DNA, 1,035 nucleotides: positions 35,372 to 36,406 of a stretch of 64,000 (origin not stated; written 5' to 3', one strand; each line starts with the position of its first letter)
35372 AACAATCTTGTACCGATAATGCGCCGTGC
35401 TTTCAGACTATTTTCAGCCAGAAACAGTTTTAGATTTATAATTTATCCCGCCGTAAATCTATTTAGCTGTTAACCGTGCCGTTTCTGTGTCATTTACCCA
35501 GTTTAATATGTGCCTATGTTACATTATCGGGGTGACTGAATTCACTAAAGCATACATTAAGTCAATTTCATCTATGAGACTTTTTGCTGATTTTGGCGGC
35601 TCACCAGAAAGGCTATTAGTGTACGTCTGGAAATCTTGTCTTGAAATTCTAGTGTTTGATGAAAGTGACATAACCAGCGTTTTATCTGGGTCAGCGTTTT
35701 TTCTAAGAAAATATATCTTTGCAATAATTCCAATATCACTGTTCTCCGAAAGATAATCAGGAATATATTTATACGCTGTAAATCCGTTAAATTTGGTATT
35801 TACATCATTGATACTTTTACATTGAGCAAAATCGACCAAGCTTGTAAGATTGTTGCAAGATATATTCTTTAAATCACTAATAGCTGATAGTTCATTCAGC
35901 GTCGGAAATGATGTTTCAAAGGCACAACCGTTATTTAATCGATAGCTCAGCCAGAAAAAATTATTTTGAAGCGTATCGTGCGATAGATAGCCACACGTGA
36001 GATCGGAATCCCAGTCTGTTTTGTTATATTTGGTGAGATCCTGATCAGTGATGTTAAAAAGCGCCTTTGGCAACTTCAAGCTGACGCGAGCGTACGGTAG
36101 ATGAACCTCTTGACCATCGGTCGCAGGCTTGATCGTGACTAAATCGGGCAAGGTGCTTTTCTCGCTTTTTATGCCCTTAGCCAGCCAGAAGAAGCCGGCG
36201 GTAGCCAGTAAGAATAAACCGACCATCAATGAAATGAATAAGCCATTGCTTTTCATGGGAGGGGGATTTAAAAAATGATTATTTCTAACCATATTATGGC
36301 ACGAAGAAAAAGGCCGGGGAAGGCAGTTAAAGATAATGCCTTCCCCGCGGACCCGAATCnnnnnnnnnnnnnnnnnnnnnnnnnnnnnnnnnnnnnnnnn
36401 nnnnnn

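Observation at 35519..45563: Accessory island enriched in secreted peptidoglycan hydrolases with mosaic GC content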

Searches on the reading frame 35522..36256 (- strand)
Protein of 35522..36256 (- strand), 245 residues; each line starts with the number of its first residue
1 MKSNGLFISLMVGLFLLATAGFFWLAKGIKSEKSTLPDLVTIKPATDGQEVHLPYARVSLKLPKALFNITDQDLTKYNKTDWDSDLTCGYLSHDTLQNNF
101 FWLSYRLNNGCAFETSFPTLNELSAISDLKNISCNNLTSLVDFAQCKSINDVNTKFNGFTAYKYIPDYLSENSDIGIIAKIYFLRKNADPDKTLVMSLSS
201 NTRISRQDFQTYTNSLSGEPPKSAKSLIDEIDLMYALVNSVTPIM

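Call 4: search_protein_families(library=pfam, max_evalue=0.1, proteins=[window:35522-36256:-])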
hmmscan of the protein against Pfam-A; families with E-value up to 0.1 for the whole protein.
seq(245 aa): 0 families

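Call 10: find_encoding_contigs(protein=P0010, flank=10000, max_places=10)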
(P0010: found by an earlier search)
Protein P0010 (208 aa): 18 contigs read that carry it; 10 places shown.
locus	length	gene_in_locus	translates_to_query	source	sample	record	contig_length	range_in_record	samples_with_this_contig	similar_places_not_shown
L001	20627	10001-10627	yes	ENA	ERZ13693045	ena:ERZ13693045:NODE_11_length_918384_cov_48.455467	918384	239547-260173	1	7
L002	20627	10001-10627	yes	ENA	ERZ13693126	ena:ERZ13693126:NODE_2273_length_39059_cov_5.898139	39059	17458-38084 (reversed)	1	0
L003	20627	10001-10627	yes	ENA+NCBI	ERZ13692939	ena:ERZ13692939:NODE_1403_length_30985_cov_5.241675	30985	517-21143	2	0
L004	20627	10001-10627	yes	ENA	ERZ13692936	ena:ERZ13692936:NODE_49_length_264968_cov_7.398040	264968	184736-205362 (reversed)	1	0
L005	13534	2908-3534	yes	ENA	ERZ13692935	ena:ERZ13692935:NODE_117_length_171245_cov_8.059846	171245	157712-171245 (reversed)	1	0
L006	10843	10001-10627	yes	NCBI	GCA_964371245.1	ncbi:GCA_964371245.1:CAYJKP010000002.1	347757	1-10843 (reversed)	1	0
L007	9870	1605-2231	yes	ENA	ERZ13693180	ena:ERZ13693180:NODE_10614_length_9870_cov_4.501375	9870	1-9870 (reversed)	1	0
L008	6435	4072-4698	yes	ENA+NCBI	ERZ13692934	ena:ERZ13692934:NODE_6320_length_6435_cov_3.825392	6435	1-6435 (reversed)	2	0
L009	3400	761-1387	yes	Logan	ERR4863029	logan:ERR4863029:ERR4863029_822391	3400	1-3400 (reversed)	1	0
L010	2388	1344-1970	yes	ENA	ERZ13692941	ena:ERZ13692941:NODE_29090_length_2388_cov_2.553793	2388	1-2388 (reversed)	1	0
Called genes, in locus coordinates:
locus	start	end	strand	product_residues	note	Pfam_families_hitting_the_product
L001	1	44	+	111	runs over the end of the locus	-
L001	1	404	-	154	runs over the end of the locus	-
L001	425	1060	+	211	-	PF01209:Ubie_methyltran, PF05401:NodS, PF13489:Methyltransf_23, PF02353:CMAS (weak), PF13847:Methyltransf_31, PF08241:Methyltransf_11, PF08242:Methyltransf_12, PF13649:Methyltransf_25, +2 more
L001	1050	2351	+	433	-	-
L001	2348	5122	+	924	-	PF16927:HisKA_7TM, PF13492:GAF_3 (faint), PF15714:SpoVT_C (faint), PF01590:GAF (weak), PF13185:GAF_2, PF00512:HisKA, PF02518:HATPase_c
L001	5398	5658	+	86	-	-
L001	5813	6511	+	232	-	-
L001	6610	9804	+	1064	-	PF01551:Peptidase_M23, PF13860:FlgD_ig, PF18962:Por_Secre_tail (weak)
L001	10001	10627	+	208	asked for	-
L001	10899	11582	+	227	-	PF01551:Peptidase_M23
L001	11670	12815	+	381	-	PF26550:Tricorn_2nd (faint), PF00930:DPPIV_N (faint)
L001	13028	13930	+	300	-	PF05448:AXE1 (faint), PF00561:Abhydrolase_1 (weak), PF12146:Hydrolase_4 (weak), PF12697:Abhydrolase_6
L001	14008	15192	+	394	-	PF00162:PGK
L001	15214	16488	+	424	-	PF03952:Enolase_N, PF00113:Enolase_C, PF13378:MR_MLE_C (weak)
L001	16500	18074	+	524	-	PF01676:Metalloenzyme, PF06415:iPGM_N, PF01663:Phosphodiest (weak), PF00884:Sulfatase (faint)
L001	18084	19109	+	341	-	PF00294:PfkB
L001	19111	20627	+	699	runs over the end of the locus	PF02629:CoA_binding (weak), PF13380:CoA_binding_2, PF13607:Succ_CoA_lig, PF00549:Ligase_CoA (faint), PF19045:Ligase_CoA_2, PF13549:ATP-grasp_5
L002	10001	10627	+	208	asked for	-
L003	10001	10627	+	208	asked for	-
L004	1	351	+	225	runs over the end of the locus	-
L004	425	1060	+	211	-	PF01209:Ubie_methyltran, PF05401:NodS, PF13489:Methyltransf_23, PF02353:CMAS (weak), PF13847:Methyltransf_31, PF08241:Methyltransf_11, PF08242:Methyltransf_12, PF13649:Methyltransf_25, +2 more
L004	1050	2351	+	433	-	-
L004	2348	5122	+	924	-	PF16927:HisKA_7TM, PF13492:GAF_3 (faint), PF15714:SpoVT_C (faint), PF01590:GAF (weak), PF13185:GAF_2, PF00512:HisKA, PF02518:HATPase_c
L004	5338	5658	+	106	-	PF01797:Y1_Tnp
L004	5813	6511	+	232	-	-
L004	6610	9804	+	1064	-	PF01551:Peptidase_M23, PF13860:FlgD_ig, PF18962:Por_Secre_tail (weak)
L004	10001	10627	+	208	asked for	-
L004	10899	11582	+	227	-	PF01551:Peptidase_M23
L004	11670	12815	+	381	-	PF26550:Tricorn_2nd (faint), PF00930:DPPIV_N (faint)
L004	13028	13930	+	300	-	PF05448:AXE1 (faint), PF00561:Abhydrolase_1 (weak), PF12146:Hydrolase_4 (weak), PF12697:Abhydrolase_6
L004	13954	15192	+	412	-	PF00162:PGK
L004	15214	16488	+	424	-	PF03952:Enolase_N, PF00113:Enolase_C, PF13378:MR_MLE_C (weak)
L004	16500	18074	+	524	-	PF01676:Metalloenzyme, PF06415:iPGM_N, PF01663:Phosphodiest (weak), PF00884:Sulfatase (faint)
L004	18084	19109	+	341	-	PF00294:PfkB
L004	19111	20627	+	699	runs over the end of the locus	PF02629:CoA_binding (weak), PF13380:CoA_binding_2, PF13607:Succ_CoA_lig, PF00549:Ligase_CoA (faint), PF19045:Ligase_CoA_2, PF13549:ATP-grasp_5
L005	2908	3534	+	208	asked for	-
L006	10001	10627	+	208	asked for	-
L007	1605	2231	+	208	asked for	-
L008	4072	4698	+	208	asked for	-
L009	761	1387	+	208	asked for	-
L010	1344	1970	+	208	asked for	-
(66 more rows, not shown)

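Call 22: find_homologous_proteins(query=P0004, max_evalue=0.001)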
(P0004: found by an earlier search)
Query P0004 (206 aa): 20 proteins with E <= 0.001 among 262 candidates.
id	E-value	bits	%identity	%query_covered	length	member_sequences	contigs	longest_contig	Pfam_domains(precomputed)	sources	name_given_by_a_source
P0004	2.7e-141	487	100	100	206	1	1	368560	-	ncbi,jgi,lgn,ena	ncbi:MAG: hypothetical protein WC497_02505 [Patescibacteria group bacterium]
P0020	6.2e-63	230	65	76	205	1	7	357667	-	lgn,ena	-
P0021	2.8e-61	225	60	86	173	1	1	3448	-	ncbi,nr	ncbi:hypothetical protein KKG41_04355 [Patescibacteria group bacterium]|nr:hypothetical protein [Pat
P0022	4.8e-59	218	64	78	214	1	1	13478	-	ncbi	-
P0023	6.8e-55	204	54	92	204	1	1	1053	-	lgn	-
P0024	2.5e-54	202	60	78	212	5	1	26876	-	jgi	-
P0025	5.7e-49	185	50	97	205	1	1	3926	-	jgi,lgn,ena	-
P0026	7.0e-49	184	54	87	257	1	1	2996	-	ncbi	-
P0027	9.1e-49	184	56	80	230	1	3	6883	-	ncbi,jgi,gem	-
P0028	1.1e-46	177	58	74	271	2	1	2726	-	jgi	jgi:hypothetical protein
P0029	3.6e-45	172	56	77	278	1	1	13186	-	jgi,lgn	-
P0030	7.0e-45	171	54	78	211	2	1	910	-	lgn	-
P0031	1.5e-44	170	51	85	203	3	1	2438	-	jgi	-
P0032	1.9e-43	167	51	77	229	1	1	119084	-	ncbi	-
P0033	1.8e-41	160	48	87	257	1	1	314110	-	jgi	-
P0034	2.6e-41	159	52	79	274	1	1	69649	-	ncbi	-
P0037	7.4e-37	145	46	96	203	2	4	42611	-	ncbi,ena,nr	ncbi:hypothetical protein KKB10_02925 [Patescibacteria group bacterium]|nr:hypothetical protein [Pat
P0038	7.5e-37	145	48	85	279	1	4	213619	-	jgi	-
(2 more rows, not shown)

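Call 27: find_encoding_contigs(protein=P0020, flank=6000, max_places=3)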
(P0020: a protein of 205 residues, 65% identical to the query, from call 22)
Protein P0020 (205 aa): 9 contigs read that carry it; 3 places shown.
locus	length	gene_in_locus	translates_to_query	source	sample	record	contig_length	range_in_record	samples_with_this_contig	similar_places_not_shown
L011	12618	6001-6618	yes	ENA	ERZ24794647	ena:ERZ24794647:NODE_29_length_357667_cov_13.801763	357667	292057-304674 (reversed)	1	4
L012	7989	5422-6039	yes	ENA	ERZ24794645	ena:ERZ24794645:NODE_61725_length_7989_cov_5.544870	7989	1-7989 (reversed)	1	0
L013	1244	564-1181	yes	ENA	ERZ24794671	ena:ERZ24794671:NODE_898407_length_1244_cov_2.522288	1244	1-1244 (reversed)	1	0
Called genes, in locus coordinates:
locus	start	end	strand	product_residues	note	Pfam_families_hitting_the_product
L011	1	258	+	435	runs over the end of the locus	PF08245:Mur_ligase_M, PF02875:Mur_ligase_C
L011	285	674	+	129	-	-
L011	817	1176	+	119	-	PF05635:23S_rRNA_IVP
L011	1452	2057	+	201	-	-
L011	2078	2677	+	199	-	-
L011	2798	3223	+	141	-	PF00436:SSB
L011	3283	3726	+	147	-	PF05635:23S_rRNA_IVP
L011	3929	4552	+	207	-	PF01551:Peptidase_M23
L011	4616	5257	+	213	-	-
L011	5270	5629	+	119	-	-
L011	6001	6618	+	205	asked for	-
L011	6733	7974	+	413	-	-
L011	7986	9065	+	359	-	-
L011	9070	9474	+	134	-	-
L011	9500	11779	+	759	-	PF11369:DUF3160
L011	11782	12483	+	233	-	-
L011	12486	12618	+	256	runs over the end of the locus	-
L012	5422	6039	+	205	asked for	-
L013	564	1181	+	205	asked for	-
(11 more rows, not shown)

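Call 28: find_encoding_contigs(protein=P0033, flank=6000, max_places=2)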
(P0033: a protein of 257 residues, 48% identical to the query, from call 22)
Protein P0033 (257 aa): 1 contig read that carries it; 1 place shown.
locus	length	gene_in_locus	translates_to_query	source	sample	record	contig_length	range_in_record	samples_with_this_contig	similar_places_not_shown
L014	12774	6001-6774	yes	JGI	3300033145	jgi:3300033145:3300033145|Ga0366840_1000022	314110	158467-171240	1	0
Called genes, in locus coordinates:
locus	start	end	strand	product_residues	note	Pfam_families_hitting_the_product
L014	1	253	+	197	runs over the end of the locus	-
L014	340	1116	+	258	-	PF13489:Methyltransf_23, PF03848:TehB (weak), PF08241:Methyltransf_11, PF08242:Methyltransf_12, PF13649:Methyltransf_25, PF13847:Methyltransf_31 (weak)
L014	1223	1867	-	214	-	-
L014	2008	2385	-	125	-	-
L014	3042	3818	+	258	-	-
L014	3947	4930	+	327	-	PF13793:Pribosyltran_N, PF00156:Pribosyltran, PF14572:Pribosyl_synth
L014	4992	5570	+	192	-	-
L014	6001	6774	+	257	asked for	-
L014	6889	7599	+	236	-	PF18933:PsbP_2 (faint)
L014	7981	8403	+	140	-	PF00436:SSB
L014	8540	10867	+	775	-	PF00932:LTD, PF00801:PKD, PF18911:PKD_4, PF00932:LTD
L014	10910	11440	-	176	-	-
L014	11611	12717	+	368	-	PF00149:Metallophos, PF12850:Metallophos_2 (weak)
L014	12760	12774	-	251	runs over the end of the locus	PF01978:TrmB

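Call 32: predict_structure(alignment_id=A2)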
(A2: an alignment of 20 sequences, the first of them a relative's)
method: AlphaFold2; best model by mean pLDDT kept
length: 206 residues; sequences in the alignment: 20
mean_pLDDT: 82.6   pTM: 0.76
mean pLDDT of the five models: 82.6, 82.0, 76.4, 74.0, 71.1
residues with pLDDT >= 90: 126; 70-90: 33; 50-70: 10; < 50: 37
segments of 3 or more residues with pLDDT < 50: 1-4, 8-13, 15-36, 38-40
pLDDT, mean of each block of 10 residues (from residue 1): 47 45 40 44 63 93 97 95 89 94 95 96 89 94 94 93 97 97 89 93 95
secondary structure, 60 per line:
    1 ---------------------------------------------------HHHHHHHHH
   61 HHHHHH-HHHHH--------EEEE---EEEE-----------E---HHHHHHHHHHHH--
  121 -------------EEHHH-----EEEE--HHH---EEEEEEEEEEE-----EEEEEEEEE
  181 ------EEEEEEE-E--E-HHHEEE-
elements in order: H52-66 H68-72 E81-84 E88-91 H107-118 E144-147 E156-166 E172-180 E187-193 E203-205

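Call 34: find_homologous_proteins(query=P0013, max_evalue=0.00001)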
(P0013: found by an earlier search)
Query P0013 (913 aa): 17 proteins with E <= 0.00001 among 8000 candidates.
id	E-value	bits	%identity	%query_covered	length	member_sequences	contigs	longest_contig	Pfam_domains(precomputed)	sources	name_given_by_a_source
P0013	0.0e+0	2203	100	100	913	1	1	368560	PF01551.30,PF18962.8,PF13860.13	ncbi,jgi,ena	ncbi:MAG: peptidoglycan DD-metalloendopeptidase family protein [Patescibacteria group bacterium]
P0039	0.0e+0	1307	75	81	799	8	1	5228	PF01551.30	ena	-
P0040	5.7e-216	738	46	75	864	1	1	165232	PF01551.30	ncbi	ncbi:MAG: M23 family metallopeptidase, partial [Patescibacteria group bacterium]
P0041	4.7e-177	609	52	60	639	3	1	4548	PF01551.30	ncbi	-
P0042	2.2e-70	256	34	52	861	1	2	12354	PF08310.18,PF01551.30,PF18962.8,PF13860.13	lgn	-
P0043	2.4e-18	83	28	50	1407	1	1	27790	PF01551.30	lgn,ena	-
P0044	1.5e-9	54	40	9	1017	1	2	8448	PF13229.13,PF13517.13,PF02415.24,PF18962.8,PF13570.14,PF07705.18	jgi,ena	-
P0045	2.9e-9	53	35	9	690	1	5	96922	PF13585.13,PF18962.8,PF13860.13,PF17210.10,PF11824.14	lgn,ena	-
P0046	1.2e-8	51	40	9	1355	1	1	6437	PF22352.3,PF00801.27,PF13860.13,PF15902.13,PF18911.7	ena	-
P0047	1.7e-8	51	33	12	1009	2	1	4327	PF18962.8,PF13860.13,PF00082.28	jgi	jgi:hypothetical protein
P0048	1.7e-7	47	35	9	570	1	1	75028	PF18962.8,PF13860.13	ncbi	-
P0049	2.3e-7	47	34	9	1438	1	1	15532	PF08126.17,PF18962.8,PF13860.13,PF13620.13,PF01364.25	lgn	-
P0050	2.6e-7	47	36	9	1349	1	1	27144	PF22352.3,PF00801.27,PF14870.13,PF13860.13,PF22544.3,PF15902.13,PF18911.7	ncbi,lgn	-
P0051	1.9e-6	44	35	9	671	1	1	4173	PF18962.8,PF13860.13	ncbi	ncbi:MAG: T9SS type A sorting domain-containing protein, partial [Candidatus Cloacimonadota bacteriu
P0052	2.1e-6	44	31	11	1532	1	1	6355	PF13229.13,PF18962.8,PF13860.13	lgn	-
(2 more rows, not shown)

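Call 35: fold_search(model_id=the predicted structure, library=pdb)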
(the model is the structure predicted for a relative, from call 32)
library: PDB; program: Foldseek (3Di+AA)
matches with E <= 10: 366; with E <= 0.001: 0
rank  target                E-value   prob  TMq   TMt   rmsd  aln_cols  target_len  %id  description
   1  4olk_A                3.1e-03  0.99  0.37  0.44   7.4       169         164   17  The CHAP domain of LysGH15 (released 2014-05-28)
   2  5d74_A                4.7e-03  0.99  0.36  0.33   6.6       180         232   13  The crystal structure of Ly7917 (released 2016-08-17)
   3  5d74_B                5.3e-03  0.96  0.31  0.28   6.9       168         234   16  The crystal structure of Ly7917 (released 2016-08-17)
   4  4xcm_B                5.9e-02  0.91  0.32  0.31   5.3       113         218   16  Crystal structure of the putative NlpC/P60 D,L endopeptidase from T. thermophilus (released 2015-01-14)
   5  4xcm_A                5.9e-02  0.77  0.36  0.42  12.5       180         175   14  Crystal structure of the putative NlpC/P60 D,L endopeptidase from T. thermophilus (released 2015-01-14)
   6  8xup_J                6.7e-02  0.87  0.35  0.48   6.4       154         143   16  Crystal structure of lipoprotein NlpI in complex with MepS (released 2024-06-05)
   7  9eum_MODEL_1_A        9.0e-02  0.57  0.26  0.29   8.2       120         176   14  NMR structure of the Staphylococcus aureus bacteriophage phi812 hub protein - lytic cleaver (CHAP) domain (released 2025-04-09)
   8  8i2e_B                1.6e-01  0.84  0.32  0.52   3.9       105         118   14  Crystal structure of Bacillus subtilis LytE in complex with IseA (released 2023-04-05)
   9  5udm_B                1.8e-01  0.21  0.20  0.19   7.2       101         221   17  Phage-associated cell wall hydrolase PlyPy from Streptococcus pyogenes, space group P6522 (released 2017-12-27)
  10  8vp6_A                2.1e-01  0.21  0.23  0.10   7.1       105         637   12  Cryo-EM structure of the ABC transporter PCAT1 bound with Mg_class_2 (released 2024-10-30)
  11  2au1                  2.7e-01  0.51  0.18  0.13   4.0        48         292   21  Crystal Structure of group A Streptococcus MAC-1 orthorhombic form (released 2006-02-28)
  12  2avw_D                3.9e-01  0.44  0.18  0.13   4.2        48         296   21  Crystal structure of monoclinic form of streptococcus Mac-1 (released 2006-02-28)
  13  8i2d                  3.9e-01  0.41  0.29  0.46   4.8       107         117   10  Crystal structure of Bacillus subtilis LytE (released 2023-04-19)
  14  7p2q_A                4.4e-01  0.14  0.15  0.20  11.3        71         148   18  Human Signal Peptidase Complex Paralog C (SPC-C) (released 2021-10-06)
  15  2avw_B                4.6e-01  0.38  0.18  0.13   4.2        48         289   21  Crystal structure of monoclinic form of streptococcus Mac-1 (released 2006-02-28)
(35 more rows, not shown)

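Call 37: search_protein_families(library=ncbifam, max_evalue=0.01, proteins=[P0001, P0002, P0003, P0004, P0005, P0006, P0009, P0013, P0014])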
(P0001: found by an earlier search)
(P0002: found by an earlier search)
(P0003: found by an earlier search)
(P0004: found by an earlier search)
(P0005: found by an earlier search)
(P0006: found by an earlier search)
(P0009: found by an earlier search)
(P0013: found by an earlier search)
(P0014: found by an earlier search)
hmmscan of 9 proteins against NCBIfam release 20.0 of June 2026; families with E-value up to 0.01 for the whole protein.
P0001 (245 aa): 0 families

P0002 (218 aa): 6 families
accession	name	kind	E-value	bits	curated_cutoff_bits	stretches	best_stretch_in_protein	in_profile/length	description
NF052336.1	PdgHdaseHSB100310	equivalog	3.2e-07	30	500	1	93-189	46-144/316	peptidoglycan hydrolase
NF052530.1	Heli_ShapePgp3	exception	7.7e-06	25.2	300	1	110-184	174-249/270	peptidoglycan metallopeptidase Pgp3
NF053824.1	PdgNdpepShyC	equivalog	0.00019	20.5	700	1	111-184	304-378/429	peptidoglycan DD-endopeptidase ShyC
NF040883.1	amid_act_ActS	equivalog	0.00036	19.9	375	1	113-178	146-211/242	amidase activator ActS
NF053825.1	PdgNdpepShyA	equivalog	0.00042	19.1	700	1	111-187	304-378/425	peptidoglycan DD-endopeptidase ShyA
NF008652.0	PRK11649.1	equivalog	0.00066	18.5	341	1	112-185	322-396/439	murein DD-endopeptidase MepM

P0003 (200 aa): 0 families

P0004 (206 aa): 0 families

P0005 (213 aa): 0 families

P0006 (233 aa): 0 families

P0009 (208 aa): 0 families

P0013 (913 aa): 15 families
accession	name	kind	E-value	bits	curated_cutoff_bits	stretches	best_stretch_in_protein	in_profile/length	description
NF033707.1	T9SS_sortase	equivalog_domain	4.3e-09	34.6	420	1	823-899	995-1076/1095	type IX secretion system sortase PorU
TIGR04183.1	Por_Secre_tail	domain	3.9e-08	33.2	23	1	830-911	2-71/72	T9SS type A sorting domain-containing protein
NF005176.1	PRK06655.1-1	equivalog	8.7e-07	29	230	1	843-906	92-155/197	flagellar hook assembly protein FlgD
NF053825.1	PdgNdpepShyA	equivalog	2.1e-06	26.7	700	1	69-150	304-379/425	peptidoglycan DD-endopeptidase ShyA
NF008652.0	PRK11649.1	equivalog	4e-06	25.8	341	1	70-150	322-396/439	murein DD-endopeptidase MepM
NF052336.1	PdgHdaseHSB100310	equivalog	4.6e-06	26.2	500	1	64-156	60-146/316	peptidoglycan hydrolase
NF052530.1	Heli_ShapePgp3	exception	1.2e-05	24.6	300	1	69-149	175-249/270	peptidoglycan metallopeptidase Pgp3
NF040883.1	amid_act_ActS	equivalog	1.7e-05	24.2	375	1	70-150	145-219/242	amidase activator ActS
NF053824.1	PdgNdpepShyC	equivalog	3.5e-05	22.9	700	1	70-150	305-379/429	peptidoglycan DD-endopeptidase ShyC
NF052323.1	T9SSA_dep_M6i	equivalog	3.8e-05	21.8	600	1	831-910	962-1037/1043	T9SS-dependent M6-like inactivated metalloprotease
NF052228.1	T9SS_PorZ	equivalog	6.6e-05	21.5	260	1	821-897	668-739/757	type IX secretion system anionic LPS delivery protein PorZ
NF009276.0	PRK12633.1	equivalog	0.0001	22.1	383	1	846-899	127-180/234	flagellar basal body rod modification protein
NF008123.1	PRK10871.1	equivalog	0.0002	20.9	311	1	71-150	275-348/365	murein hydrolase activator NlpD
NF038113.1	T9SSA_dep_M36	equivalog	0.00041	18.6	885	1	824-911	790-868/869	T9SS-dependent M36 family metallopeptidase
NF008644.1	PRK11637.1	equivalog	0.0028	16.7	270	1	76-158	301-378/385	murein hydrolase activator EnvC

P0014 (385 aa): 2 families
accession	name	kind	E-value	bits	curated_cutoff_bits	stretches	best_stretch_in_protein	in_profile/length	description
TIGR03931.1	T7SS_Rv3446c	hypoth_equivalog_domain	3e-05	24.4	47.6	1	13-107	2-91/194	type VII secretion-associated protein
NF040946.1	PSII_PsbP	equivalog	0.00042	20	60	0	66-102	20-56/180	photosystem II reaction center PsbP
